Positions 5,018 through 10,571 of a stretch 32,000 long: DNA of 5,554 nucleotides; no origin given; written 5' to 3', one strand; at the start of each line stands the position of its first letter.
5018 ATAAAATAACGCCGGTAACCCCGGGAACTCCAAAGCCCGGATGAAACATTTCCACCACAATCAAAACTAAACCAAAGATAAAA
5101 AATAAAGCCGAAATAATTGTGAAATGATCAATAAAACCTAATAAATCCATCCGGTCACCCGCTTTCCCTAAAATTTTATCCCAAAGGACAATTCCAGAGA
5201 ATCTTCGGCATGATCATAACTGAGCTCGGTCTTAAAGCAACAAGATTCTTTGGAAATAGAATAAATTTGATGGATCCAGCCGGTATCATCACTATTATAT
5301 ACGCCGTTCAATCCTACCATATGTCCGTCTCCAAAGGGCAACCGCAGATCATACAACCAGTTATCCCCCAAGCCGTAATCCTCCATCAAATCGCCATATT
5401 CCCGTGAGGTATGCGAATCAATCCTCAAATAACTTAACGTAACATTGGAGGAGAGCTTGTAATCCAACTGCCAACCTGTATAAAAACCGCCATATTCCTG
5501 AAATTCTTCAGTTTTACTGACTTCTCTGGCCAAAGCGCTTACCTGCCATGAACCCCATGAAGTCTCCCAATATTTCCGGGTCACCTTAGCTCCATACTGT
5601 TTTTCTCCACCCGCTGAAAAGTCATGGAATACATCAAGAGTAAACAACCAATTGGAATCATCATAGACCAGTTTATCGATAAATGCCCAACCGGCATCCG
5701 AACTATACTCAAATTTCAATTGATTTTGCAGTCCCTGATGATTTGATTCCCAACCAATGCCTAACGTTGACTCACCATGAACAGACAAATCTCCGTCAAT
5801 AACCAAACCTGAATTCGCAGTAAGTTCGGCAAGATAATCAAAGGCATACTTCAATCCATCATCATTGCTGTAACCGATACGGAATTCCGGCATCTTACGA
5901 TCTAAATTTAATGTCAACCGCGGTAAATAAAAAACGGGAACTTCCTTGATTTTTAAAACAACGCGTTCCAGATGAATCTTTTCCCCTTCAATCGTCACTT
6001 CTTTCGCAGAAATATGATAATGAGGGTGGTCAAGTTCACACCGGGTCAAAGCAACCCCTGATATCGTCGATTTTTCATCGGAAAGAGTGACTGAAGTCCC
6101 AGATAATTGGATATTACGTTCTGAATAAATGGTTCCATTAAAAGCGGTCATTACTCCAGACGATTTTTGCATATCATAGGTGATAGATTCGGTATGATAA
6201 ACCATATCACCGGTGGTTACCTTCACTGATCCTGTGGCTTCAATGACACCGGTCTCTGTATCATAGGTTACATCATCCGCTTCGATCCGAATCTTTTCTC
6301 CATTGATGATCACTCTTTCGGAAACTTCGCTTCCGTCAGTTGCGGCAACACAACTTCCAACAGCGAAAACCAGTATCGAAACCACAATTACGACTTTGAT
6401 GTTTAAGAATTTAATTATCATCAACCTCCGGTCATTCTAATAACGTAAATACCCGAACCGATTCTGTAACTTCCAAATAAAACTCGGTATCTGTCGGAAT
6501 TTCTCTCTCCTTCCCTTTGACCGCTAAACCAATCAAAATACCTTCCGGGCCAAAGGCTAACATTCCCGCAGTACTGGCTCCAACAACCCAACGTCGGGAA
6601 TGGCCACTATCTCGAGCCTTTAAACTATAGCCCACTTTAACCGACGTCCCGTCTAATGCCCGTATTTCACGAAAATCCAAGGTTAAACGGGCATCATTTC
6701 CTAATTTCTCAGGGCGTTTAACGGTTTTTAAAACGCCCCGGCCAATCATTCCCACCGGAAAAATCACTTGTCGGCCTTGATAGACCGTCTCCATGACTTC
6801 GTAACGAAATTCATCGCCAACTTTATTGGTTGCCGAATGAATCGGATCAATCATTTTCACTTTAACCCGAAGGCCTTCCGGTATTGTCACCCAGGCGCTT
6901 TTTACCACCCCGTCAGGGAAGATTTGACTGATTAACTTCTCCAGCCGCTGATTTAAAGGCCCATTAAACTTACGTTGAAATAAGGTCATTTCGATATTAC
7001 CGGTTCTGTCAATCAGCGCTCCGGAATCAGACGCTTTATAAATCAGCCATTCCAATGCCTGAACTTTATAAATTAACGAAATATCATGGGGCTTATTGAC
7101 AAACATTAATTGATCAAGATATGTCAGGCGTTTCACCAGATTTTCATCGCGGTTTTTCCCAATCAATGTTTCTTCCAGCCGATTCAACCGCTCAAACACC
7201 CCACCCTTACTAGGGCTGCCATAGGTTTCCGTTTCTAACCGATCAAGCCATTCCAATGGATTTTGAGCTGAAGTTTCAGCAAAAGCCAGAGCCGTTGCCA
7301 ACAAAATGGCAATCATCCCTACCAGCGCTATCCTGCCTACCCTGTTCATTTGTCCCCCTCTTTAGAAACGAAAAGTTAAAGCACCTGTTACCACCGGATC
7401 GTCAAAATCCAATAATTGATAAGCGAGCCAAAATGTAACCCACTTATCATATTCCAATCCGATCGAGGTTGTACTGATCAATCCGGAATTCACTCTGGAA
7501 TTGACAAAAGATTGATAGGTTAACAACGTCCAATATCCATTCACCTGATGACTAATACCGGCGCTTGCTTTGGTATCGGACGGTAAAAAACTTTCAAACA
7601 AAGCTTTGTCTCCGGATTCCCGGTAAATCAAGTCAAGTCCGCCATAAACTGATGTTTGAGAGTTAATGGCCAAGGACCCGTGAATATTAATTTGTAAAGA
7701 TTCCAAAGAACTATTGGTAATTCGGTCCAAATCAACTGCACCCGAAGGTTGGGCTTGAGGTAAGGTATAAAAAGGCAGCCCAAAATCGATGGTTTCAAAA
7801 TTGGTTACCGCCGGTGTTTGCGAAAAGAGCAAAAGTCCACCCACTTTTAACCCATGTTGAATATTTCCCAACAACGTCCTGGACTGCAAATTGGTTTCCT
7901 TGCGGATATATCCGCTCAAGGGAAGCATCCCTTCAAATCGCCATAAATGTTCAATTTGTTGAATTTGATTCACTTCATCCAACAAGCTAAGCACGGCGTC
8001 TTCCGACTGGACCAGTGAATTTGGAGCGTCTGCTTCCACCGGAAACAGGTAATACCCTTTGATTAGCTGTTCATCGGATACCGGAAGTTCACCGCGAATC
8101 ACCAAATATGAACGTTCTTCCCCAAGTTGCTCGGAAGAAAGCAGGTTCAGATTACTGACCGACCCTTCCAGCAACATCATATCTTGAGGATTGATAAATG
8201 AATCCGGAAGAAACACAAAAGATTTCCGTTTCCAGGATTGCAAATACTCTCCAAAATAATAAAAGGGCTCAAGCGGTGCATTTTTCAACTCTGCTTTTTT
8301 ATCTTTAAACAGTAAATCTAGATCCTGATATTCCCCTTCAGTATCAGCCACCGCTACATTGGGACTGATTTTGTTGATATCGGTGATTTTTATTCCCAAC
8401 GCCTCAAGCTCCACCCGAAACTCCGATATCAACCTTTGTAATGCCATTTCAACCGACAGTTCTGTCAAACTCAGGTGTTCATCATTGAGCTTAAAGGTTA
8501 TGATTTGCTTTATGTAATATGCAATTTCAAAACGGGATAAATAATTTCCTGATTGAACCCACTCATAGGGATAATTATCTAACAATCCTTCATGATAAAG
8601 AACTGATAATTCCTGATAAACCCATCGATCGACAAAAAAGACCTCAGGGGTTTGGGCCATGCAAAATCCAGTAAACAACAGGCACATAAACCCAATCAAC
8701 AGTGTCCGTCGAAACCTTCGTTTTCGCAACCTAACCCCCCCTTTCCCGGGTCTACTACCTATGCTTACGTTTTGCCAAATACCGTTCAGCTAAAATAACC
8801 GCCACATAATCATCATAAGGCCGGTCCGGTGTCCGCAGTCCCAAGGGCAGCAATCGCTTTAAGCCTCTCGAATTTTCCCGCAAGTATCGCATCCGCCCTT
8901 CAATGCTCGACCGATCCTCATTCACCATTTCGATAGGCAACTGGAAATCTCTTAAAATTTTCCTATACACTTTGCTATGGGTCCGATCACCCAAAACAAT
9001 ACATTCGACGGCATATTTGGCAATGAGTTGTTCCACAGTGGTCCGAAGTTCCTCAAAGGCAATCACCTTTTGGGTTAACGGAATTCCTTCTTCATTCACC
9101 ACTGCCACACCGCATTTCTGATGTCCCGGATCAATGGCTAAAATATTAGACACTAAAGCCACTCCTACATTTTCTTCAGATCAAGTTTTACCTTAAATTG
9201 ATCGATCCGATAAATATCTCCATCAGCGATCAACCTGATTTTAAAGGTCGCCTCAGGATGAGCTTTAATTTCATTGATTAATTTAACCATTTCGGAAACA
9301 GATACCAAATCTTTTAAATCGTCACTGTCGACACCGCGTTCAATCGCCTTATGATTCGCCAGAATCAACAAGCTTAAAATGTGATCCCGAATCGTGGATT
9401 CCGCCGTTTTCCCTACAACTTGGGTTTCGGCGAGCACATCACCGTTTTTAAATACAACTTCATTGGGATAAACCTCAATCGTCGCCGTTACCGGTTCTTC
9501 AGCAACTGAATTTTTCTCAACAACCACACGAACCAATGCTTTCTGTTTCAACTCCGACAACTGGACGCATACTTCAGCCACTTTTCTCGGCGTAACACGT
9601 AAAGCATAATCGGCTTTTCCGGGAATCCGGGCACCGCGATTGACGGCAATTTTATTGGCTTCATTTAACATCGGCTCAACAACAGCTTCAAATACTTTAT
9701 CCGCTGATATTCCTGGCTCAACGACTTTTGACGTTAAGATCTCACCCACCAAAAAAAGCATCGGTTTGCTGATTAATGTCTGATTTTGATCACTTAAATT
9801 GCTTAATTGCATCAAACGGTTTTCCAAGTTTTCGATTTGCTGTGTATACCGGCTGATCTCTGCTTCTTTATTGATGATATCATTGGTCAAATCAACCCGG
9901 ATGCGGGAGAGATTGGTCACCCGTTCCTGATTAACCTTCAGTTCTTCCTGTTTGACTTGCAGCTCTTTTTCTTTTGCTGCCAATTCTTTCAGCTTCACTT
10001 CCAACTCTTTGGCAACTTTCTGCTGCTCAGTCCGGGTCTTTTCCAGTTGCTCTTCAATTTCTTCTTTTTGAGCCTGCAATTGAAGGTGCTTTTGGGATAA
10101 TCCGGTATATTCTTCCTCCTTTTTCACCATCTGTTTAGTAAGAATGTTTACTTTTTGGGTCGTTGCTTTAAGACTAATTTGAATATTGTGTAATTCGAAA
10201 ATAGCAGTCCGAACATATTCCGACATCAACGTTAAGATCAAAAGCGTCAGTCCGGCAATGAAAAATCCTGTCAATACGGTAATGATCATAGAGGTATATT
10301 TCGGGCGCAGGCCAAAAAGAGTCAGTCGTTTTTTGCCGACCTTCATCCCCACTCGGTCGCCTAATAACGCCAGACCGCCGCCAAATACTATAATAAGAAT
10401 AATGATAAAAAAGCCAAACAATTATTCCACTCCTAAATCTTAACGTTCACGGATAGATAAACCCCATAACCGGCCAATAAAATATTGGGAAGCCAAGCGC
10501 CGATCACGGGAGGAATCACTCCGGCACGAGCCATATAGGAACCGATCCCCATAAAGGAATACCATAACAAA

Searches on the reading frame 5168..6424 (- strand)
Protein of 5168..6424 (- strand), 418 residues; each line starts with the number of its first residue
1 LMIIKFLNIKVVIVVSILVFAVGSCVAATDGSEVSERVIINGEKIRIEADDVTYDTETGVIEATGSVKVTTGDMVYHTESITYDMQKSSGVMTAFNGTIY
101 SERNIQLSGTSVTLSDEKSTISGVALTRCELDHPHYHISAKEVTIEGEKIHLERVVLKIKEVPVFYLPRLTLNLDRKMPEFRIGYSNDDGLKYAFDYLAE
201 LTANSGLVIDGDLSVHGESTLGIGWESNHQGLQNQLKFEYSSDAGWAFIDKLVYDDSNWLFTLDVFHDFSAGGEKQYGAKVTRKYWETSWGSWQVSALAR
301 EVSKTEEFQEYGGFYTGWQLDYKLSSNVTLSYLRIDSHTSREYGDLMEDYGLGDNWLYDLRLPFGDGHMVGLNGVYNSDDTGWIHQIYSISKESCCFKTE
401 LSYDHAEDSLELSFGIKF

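Call 7: search_protein_families(library=pfam, proteins=[window:5168-6424:-], max_evalue=0.001)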
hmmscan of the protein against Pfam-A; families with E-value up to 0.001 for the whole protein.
window:5168-6424:- (418 aa): 1 family
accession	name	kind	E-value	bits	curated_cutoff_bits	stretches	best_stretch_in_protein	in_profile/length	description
PF03968.19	LptD_N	-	7.3e-05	23.4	20.4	1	28-87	52-111/113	LptA/(LptD N-terminal domain) LPS transport protein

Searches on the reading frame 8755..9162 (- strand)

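Call 7: search_protein_families(library=pfam, proteins=[window:8755-9162:-], max_evalue=0.001)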
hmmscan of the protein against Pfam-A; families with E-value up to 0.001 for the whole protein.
window:8755-9162:- (135 aa): 2 families
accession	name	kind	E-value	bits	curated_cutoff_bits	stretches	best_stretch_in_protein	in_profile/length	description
PF03652.20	RuvX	-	5.8e-08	33.6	29.2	1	6-99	2-111/134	Holliday junction resolvase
PF16921.10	Tex_YqgF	-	1.5e-06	29.1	27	1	6-73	2-77/126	Tex protein YqgF-like domain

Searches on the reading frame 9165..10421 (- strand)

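Call 7: search_protein_families(library=pfam, proteins=[window:9165-10421:-], max_evalue=0.001)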
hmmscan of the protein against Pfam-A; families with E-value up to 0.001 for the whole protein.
window:9165-10421:- (418 aa): 2 families
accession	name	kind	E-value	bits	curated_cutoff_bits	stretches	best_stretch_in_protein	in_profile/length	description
PF11283.13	DUF3084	-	1e-28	99.5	25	1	3-78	1-76/77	Protein of unknown function (DUF3084)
PF14362.11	DUF4407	-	0.00086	19.1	31.3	0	86-215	131-258/297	Domain of unknown function (DUF4407)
